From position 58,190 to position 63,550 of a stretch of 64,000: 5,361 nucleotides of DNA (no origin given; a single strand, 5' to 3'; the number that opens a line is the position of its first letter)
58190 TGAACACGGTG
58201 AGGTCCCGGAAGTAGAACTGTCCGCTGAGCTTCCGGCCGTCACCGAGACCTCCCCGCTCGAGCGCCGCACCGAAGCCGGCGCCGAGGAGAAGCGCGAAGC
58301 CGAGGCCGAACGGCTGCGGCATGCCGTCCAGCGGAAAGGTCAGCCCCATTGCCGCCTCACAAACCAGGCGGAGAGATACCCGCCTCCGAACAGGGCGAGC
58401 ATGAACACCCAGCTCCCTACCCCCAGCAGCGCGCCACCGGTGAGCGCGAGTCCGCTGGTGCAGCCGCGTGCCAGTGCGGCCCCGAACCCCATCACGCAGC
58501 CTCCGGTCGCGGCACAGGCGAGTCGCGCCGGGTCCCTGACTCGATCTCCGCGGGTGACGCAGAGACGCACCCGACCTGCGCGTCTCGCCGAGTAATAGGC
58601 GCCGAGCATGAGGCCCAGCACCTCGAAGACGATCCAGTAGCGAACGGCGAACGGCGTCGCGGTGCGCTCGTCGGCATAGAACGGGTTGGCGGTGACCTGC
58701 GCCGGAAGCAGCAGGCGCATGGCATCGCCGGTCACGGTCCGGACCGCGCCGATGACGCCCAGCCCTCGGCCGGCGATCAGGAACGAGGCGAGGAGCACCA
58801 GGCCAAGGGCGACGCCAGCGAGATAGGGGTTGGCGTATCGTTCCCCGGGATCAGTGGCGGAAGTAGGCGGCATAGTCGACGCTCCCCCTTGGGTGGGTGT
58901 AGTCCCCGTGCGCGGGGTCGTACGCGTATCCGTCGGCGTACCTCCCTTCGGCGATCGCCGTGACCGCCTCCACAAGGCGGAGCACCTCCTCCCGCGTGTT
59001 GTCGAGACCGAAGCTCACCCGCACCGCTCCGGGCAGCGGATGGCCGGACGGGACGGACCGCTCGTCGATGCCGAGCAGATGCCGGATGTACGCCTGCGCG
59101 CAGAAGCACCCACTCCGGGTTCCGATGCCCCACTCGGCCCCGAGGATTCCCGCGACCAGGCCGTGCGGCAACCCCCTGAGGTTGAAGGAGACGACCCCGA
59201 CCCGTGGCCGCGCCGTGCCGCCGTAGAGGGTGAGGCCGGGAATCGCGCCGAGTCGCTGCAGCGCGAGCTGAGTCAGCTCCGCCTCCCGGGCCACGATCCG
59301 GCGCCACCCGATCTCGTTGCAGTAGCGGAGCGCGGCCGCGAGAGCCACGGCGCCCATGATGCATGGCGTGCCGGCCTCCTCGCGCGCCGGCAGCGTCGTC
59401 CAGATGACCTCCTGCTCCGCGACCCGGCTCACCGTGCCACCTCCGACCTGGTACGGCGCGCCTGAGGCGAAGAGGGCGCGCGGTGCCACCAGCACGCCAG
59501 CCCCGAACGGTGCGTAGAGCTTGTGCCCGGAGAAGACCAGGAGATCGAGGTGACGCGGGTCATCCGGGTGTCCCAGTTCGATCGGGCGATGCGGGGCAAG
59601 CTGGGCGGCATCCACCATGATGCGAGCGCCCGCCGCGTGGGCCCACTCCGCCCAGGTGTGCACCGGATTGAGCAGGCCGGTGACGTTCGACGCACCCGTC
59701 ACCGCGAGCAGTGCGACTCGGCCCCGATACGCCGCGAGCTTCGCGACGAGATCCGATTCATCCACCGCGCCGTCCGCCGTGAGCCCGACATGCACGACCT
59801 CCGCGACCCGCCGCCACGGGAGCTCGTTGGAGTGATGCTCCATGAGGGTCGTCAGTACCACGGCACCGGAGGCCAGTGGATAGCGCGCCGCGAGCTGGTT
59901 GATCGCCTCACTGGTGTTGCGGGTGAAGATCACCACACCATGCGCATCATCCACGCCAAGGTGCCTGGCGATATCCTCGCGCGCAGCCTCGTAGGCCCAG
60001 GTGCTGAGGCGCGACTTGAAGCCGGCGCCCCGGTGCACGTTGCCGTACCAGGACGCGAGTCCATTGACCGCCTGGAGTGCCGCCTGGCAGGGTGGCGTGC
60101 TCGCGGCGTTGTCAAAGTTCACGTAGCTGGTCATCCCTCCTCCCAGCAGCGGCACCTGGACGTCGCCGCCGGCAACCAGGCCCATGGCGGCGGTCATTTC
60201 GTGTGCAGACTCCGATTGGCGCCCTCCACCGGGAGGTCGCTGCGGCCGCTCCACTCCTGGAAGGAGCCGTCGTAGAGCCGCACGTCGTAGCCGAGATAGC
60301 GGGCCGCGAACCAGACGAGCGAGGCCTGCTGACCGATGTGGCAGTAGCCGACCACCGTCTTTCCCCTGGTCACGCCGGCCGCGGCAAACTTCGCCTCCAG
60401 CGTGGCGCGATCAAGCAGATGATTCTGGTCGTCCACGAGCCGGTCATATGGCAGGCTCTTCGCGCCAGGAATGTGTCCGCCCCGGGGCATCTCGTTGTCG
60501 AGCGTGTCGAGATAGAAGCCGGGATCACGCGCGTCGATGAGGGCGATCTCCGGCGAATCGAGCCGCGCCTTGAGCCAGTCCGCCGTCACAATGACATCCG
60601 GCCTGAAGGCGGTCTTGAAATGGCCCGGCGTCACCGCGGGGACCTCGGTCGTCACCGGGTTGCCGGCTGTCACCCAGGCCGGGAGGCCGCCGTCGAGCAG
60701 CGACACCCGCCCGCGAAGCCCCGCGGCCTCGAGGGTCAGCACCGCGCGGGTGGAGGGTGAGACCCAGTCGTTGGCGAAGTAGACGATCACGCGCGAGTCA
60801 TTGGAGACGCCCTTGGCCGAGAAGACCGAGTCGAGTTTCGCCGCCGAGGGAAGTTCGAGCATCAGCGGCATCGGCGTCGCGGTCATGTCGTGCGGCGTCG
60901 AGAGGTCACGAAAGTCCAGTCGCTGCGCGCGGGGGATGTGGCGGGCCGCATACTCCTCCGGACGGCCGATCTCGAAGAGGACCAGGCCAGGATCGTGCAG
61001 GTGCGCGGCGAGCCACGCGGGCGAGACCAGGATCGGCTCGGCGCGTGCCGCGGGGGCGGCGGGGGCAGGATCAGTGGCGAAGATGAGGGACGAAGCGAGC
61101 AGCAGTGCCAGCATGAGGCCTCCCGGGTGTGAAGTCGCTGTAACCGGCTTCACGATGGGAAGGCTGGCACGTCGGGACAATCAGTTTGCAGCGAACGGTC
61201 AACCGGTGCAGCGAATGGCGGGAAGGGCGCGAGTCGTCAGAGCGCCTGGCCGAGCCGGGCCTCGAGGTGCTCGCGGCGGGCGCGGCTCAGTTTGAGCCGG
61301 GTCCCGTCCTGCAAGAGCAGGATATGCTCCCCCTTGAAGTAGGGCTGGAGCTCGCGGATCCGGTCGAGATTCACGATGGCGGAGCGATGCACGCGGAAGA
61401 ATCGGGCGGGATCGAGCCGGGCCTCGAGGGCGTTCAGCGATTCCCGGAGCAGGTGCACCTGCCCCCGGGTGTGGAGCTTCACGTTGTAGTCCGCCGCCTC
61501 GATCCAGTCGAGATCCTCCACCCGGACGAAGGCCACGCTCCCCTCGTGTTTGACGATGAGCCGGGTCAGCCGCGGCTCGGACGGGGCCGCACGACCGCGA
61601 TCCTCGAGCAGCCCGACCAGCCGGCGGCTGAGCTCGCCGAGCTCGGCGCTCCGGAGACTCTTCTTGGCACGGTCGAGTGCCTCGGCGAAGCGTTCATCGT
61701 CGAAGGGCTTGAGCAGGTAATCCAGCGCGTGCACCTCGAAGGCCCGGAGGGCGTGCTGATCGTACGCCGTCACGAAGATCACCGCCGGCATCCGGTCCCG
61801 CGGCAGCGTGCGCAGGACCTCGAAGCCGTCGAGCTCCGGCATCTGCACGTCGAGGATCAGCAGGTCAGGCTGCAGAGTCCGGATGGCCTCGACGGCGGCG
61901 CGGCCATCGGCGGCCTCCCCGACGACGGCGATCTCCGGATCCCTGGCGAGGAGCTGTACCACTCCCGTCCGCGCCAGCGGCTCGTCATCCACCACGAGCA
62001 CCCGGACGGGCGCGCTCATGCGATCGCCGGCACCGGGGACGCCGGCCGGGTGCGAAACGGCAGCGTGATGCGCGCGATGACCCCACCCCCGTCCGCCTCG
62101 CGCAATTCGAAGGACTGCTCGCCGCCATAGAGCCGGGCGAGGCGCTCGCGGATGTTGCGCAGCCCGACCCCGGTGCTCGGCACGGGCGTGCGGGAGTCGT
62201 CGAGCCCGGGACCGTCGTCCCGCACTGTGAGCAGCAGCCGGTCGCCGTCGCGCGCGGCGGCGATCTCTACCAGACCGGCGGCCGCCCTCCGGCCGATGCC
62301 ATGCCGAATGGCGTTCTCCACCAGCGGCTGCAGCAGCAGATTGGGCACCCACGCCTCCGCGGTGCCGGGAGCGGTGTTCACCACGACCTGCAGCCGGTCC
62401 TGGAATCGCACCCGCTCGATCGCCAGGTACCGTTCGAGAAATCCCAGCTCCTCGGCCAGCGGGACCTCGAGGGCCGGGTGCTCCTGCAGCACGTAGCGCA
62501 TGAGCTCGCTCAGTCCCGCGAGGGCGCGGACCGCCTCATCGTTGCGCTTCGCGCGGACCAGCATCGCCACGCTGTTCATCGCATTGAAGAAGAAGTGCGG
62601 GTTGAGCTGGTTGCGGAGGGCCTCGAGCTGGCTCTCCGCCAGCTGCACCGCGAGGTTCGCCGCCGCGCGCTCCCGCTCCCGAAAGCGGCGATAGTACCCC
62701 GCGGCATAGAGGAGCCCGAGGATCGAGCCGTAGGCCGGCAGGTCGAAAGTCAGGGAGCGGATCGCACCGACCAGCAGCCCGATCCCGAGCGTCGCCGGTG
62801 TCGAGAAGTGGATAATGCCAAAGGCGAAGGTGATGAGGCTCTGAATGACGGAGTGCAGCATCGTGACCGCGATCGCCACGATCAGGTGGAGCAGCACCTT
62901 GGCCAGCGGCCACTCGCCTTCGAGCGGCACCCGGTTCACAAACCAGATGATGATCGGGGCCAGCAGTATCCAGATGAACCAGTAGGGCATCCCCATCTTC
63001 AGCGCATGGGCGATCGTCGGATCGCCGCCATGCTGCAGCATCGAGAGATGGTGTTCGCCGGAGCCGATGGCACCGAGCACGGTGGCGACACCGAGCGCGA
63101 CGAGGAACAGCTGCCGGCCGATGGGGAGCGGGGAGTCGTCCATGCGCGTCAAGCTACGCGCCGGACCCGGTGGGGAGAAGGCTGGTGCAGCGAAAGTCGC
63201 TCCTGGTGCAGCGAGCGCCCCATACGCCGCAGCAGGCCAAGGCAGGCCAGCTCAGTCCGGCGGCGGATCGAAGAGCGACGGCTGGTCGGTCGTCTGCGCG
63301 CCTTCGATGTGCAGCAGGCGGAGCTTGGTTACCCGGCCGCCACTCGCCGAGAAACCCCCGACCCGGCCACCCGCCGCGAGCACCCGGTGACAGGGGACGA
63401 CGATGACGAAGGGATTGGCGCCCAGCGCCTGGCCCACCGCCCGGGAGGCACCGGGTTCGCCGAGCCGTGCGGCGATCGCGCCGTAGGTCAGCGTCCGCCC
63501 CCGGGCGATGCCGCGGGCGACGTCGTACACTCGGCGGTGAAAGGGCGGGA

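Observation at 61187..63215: Matching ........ direct-repeat pairs link the LytS/LytTR pair to the downstream sulfur operon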

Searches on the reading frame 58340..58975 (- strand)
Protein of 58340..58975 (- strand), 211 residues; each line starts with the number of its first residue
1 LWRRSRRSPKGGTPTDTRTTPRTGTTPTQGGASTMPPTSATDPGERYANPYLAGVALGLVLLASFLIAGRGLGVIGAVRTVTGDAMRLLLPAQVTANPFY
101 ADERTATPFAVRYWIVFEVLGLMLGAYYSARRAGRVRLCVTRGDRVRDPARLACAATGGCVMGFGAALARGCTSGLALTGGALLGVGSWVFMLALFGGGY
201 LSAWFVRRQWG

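Call 6: search_protein_families(library=pfam, proteins=[window:58340-58975:-])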
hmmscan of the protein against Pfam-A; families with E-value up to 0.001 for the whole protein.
window:58340-58975:- (211 aa): 1 family
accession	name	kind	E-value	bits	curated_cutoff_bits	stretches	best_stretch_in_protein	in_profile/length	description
PF04143.19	Sulf_transp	-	3.1e-21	76.7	27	1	45-200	174-309/310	Sulphur transport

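Call 39: search_protein_families(library=ncbifam, proteins=[window:58340-58975:-], max_evalue=0.00001)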
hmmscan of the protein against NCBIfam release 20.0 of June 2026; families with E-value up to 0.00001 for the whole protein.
window:58340-58975:- (211 aa): 3 families
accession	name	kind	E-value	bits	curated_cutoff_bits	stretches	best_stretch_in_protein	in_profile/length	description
NF052577.1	ThSTportTsuASprch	equivalog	9.4e-12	44.9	400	1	113-206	239-327/330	thiosulfate transporter TsuA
NF041049.1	thio_trans_TsuA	exception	5.1e-09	35.7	645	1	113-206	248-335/348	thiosulfate utilization transporter TsuA/YeeE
NF033796.1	selen_YedE_FdhT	exception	2.1e-07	30.5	350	1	49-207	8-159/387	selenium metabolism membrane protein YedE/FdhT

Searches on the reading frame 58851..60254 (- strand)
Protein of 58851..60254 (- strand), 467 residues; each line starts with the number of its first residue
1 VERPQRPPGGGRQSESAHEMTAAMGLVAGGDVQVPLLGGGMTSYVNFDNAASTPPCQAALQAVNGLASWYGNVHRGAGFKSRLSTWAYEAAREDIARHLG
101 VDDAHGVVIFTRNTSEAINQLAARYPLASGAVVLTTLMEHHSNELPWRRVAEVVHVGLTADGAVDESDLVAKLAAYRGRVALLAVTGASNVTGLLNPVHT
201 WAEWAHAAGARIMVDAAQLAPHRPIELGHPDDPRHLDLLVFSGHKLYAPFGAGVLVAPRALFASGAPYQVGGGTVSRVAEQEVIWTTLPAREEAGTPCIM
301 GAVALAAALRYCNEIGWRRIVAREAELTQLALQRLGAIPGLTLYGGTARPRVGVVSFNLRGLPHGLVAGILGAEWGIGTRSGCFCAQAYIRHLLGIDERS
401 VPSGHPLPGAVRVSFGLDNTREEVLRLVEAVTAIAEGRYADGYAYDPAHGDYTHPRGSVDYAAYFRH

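Call 6: search_protein_families(library=pfam, proteins=[window:58851-60254:-])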
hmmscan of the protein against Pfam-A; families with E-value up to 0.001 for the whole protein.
window:58851-60254:- (467 aa): 1 family
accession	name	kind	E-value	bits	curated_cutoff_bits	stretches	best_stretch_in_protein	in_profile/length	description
PF00266.25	Aminotran_5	-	3.3e-82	276.9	21.5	1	45-427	1-371/371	Aminotransferase class-V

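Call 39: search_protein_families(library=ncbifam, proteins=[window:58851-60254:-], max_evalue=0.00001)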
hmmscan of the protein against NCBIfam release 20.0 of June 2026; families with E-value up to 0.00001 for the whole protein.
window:58851-60254:- (467 aa): 15 families
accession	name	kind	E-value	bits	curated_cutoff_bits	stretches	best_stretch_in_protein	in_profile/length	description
TIGR01979.1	sufS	subfamily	5.6e-84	282.3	475.1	1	43-435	18-399/403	SufS family cysteine desulfurase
NF041166.1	f2_encap_cargo1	exception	9.4e-71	239.7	800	1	44-433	246-622/623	family 2A encapsulin nanocompartment cargo protein cysteine desulfurase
NF006791.0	PRK09295.1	equivalog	5.4e-59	200.3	661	1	45-434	25-401/406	cysteine desulfurase SufS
NF008126.0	PRK10874.1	equivalog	3.2e-53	181.3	607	1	44-433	20-394/401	cysteine desulfurase CsdA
TIGR03392.1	FeS_syn_CsdA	equivalog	4.7e-53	180.8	493.6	1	44-433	17-391/398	cysteine desulfurase CsdA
TIGR01977.1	am_tr_V_EF2568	hypoth_equivalog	6.5e-49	166.9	377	1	47-434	3-376/376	cysteine desulfurase family protein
NF040779.1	Sec_lyase_SclA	exception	1.4e-37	129.5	525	1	75-434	32-376/378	selenocysteine lyase SclA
TIGR01976.1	am_tr_V_VC1184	hypoth_equivalog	1.5e-33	116.7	352.35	1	33-431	9-401/401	cysteine desulfurase-like protein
TIGR03402.1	FeS_nifS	equivalog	1.1e-19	70.4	530.75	1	46-436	2-371/379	cysteine desulfurase NifS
TIGR03235.1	DNA_S_dndA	equivalog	1.7e-15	57.2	480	1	48-394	3-335/353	cysteine desulfurase DndA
NF010611.0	PRK14012.1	equivalog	7.2e-11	41.6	548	1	70-259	35-222/406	IscS subfamily cysteine desulfurase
NF002806.0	PRK02948.1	subfamily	3.3e-10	39.5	304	1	46-258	3-214/381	IscS subfamily cysteine desulfurase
TIGR04343.1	egtE_PLP_lyase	equivalog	9.6e-10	37.8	400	1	45-341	15-293/370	ergothioneine biosynthesis PLP-dependent enzyme EgtE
TIGR02006.1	IscS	equivalog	1.6e-09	37.3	643.2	1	45-259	5-218/402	IscS subfamily cysteine desulfurase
TIGR03403.1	nifS_epsilon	equivalog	5.9e-07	28.6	587.7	1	151-257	115-214/382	NifS family cysteine desulfurase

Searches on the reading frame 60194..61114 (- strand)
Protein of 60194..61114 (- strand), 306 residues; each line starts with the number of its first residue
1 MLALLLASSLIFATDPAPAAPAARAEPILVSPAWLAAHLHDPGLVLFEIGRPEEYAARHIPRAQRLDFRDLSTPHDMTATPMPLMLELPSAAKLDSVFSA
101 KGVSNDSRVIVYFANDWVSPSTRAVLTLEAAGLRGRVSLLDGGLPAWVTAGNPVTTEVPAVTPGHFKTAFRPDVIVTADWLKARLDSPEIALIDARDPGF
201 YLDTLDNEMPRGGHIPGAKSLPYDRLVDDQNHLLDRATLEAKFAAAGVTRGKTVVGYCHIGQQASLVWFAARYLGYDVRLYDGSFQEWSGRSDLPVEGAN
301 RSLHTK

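Call 6: search_protein_families(library=pfam, proteins=[window:60194-61114:-])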
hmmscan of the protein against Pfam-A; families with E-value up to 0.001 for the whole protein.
window:60194-61114:- (306 aa): 1 family
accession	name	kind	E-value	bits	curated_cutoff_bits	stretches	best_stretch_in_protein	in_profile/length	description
PF00581.25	Rhodanese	-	1.4e-32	112.5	22.2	2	177-289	1-100/102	Rhodanese-like domain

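Call 39: search_protein_families(library=ncbifam, proteins=[window:60194-61114:-], max_evalue=0.00001)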
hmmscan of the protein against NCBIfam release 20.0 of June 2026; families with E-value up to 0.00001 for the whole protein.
window:60194-61114:- (306 aa): 2 families
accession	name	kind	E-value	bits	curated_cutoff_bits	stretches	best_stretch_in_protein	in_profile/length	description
NF008557.0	PRK11493.1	equivalog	2.2e-31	109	250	1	29-298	6-279/281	3-mercaptopyruvate sulfurtransferase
NF040901.1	SeO3_TeO2_ExtH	equivalog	2.3e-14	53.2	200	1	234-291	287-349/430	selenite/tellurite reduction operon rhodanese-like protein ExtH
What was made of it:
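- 60194..61114 (-): Two-domain rhodanese, 306 aa, with a hydrophobic signal-like N-terminus and the active-site loop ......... Pfam (call 6), NCBIfam (call 39).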

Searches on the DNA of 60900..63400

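Call 41: search_rna_families(source=window, start=60900, end=63400, threshold=evalue, max_evalue=1)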
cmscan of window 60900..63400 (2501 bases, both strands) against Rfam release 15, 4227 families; matches with E-value up to 1: 0.
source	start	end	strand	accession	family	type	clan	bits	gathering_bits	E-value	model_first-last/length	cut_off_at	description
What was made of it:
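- Tried and rejected: No Rfam match at E <= 1 in 60900-63400 (call 41).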
